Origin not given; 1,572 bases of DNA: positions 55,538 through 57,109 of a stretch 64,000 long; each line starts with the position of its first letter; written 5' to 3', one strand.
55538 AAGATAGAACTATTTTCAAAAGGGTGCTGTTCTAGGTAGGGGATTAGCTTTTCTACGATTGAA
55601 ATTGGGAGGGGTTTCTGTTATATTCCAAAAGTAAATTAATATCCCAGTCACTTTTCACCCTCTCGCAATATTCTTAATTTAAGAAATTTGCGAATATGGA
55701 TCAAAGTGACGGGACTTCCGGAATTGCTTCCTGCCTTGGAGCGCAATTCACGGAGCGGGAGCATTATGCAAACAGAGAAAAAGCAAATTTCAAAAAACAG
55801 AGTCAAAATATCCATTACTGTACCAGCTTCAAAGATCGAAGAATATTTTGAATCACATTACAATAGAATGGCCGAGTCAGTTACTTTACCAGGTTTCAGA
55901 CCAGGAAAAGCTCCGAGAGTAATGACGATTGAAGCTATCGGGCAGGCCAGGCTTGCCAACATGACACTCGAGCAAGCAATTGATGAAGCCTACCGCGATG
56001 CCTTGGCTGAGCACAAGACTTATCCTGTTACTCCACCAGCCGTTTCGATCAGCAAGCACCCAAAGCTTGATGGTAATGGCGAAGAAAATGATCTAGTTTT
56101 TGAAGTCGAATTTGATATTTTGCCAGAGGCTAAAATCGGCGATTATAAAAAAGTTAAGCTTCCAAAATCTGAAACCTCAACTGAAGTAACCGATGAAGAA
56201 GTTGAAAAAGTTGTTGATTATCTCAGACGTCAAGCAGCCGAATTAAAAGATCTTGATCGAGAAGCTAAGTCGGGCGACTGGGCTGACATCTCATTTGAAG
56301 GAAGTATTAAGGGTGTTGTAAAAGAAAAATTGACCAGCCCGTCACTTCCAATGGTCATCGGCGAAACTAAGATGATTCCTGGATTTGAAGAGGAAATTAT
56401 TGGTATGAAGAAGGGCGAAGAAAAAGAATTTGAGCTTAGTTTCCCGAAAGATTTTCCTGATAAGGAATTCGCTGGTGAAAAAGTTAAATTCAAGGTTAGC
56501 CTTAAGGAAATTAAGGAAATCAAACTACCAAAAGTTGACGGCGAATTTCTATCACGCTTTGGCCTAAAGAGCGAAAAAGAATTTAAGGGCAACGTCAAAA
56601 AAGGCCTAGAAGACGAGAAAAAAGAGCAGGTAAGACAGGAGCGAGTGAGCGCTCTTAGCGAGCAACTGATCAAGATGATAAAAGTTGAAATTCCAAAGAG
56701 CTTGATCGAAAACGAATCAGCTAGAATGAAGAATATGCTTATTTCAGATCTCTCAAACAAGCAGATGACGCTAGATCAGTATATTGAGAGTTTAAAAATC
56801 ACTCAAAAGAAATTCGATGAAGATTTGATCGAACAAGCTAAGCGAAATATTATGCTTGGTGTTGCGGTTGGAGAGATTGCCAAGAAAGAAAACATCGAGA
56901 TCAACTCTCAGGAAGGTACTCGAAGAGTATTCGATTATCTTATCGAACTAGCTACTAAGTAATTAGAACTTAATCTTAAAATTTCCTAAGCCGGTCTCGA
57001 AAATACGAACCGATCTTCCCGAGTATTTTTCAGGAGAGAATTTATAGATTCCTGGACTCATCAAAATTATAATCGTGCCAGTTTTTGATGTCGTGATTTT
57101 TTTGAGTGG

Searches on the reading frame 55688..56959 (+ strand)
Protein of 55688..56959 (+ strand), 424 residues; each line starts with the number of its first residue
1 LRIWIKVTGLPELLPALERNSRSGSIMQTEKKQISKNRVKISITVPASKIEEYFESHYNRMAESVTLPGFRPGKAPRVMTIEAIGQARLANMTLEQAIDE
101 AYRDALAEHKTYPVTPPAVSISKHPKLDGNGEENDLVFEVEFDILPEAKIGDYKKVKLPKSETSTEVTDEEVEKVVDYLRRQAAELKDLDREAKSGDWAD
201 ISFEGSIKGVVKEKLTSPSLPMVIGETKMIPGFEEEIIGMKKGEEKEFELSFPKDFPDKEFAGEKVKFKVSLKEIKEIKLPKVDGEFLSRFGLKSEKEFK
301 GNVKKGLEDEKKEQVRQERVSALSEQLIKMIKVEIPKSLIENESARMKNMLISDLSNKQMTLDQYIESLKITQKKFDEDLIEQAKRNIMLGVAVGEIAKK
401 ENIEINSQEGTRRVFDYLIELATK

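Call 81: search_protein_families(library=pfam, proteins=[window:55688-56959:+], max_evalue=0.00001)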
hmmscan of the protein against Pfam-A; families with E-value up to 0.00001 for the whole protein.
window:55688-56959:+ (424 aa): 3 families
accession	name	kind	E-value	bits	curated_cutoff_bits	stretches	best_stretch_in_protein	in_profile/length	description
PF05697.18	Trigger_N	-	1.6e-33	116.4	22.2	1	27-177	1-142/144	Bacterial trigger factor protein (TF)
PF05698.19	Trigger_C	-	7.3e-20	72.1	22.7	1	297-413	3-119/162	Bacterial trigger factor protein (TF) C-terminus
PF00254.34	FKBP_C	-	9.1e-11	42.4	21.1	1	191-272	3-93/94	FKBP-type peptidyl-prolyl cis-trans isomerase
